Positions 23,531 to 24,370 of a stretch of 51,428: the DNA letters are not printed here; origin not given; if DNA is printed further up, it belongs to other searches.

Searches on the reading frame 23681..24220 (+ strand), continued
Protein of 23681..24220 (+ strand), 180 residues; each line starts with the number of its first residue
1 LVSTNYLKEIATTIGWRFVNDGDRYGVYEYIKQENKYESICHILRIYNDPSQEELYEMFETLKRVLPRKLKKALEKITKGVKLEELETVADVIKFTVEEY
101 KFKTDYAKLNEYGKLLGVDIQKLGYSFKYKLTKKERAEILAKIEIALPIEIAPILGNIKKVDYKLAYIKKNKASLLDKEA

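Call 97: search_protein_families(library=pfam, alignment_id=A7, max_evalue=1)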
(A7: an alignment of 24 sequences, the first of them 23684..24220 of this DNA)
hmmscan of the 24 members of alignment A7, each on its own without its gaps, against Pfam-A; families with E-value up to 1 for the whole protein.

A. member 1, window:23684-24220:+ (179 aa): 4 families
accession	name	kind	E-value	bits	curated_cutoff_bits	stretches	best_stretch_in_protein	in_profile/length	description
PF24216.1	DUF7435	-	0.038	14.7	27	1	11-31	37-57/60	Domain of unknown function (DUF7435)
PF09548.15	Spore_III_AB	-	0.049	14.1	32.5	1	30-116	27-118/170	Stage III sporulation protein AB (spore_III_AB)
PF22672.1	DBL_C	-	0.073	14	27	1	28-102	73-145/148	Duffy-binding-like domain, C-terminal subdomain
PF00585.24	Thr_dehydrat_C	-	0.11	12.7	27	1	126-172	40-86/91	C-terminal regulatory domain of Threonine dehydratase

B. families by the number of members that match (of 24 scanned): 29 families (the first 25 are shown)
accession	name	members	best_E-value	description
PF00585.24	Thr_dehydrat_C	6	0.0049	C-terminal regulatory domain of Threonine dehydratase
PF01145.31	Band_7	2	0.0089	SPFH domain / Band 7 family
PF18438.7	Glyco_hydro_38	2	0.04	Glycosyl hydrolases family 38 C-terminal domain 1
PF24235.1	RHG29_45_N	2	0.048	Rho GTPase-activating protein 29/45 N-terminal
PF06303.17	MatP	2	0.086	MatP N-terminal domain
PF09058.15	L27_1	2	0.13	L27_1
PF25496.1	URGCP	1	0.0076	Up-regulator of cell proliferation-like domain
PF20607.3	DUF6800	1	0.011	Family of unknown function (DUF6800)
PF00285.26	Citrate_synt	1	0.029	Citrate synthase, C-terminal domain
PF02156.21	Glyco_hydro_26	1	0.032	Glycosyl hydrolase family 26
PF24216.1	DUF7435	1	0.038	Domain of unknown function (DUF7435)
PF18086.7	PPIP5K2_N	1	0.043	Diphosphoinositol pentakisphosphate kinase 2 N-terminal domain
PF24040.1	DUF7349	1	0.047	Domain of unknown function (DUF7349)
PF09548.15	Spore_III_AB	1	0.049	Stage III sporulation protein AB (spore_III_AB)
PF21204.3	Ebp1_C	1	0.05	Ell binding protein Ebp1, C-terminal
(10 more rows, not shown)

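Call 101: search_protein_families(library=phrogs, proteins=[L097:8632-9252:+, L097:9268-9885:+], max_evalue=0.1)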
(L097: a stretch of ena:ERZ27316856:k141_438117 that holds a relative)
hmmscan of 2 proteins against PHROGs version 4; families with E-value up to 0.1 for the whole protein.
L097:8632-9252:+ (207 aa): 0 families

L097:9268-9885:+ (206 aa): 0 families

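Call 102: search_protein_families(library=padloc, proteins=[L097:8632-9252:+, L097:9268-9885:+], max_evalue=0.1)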
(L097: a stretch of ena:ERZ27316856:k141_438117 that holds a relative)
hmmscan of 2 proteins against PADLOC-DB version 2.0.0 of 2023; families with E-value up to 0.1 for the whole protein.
L097:8632-9252:+ (207 aa): 0 families

L097:9268-9885:+ (206 aa): 0 families
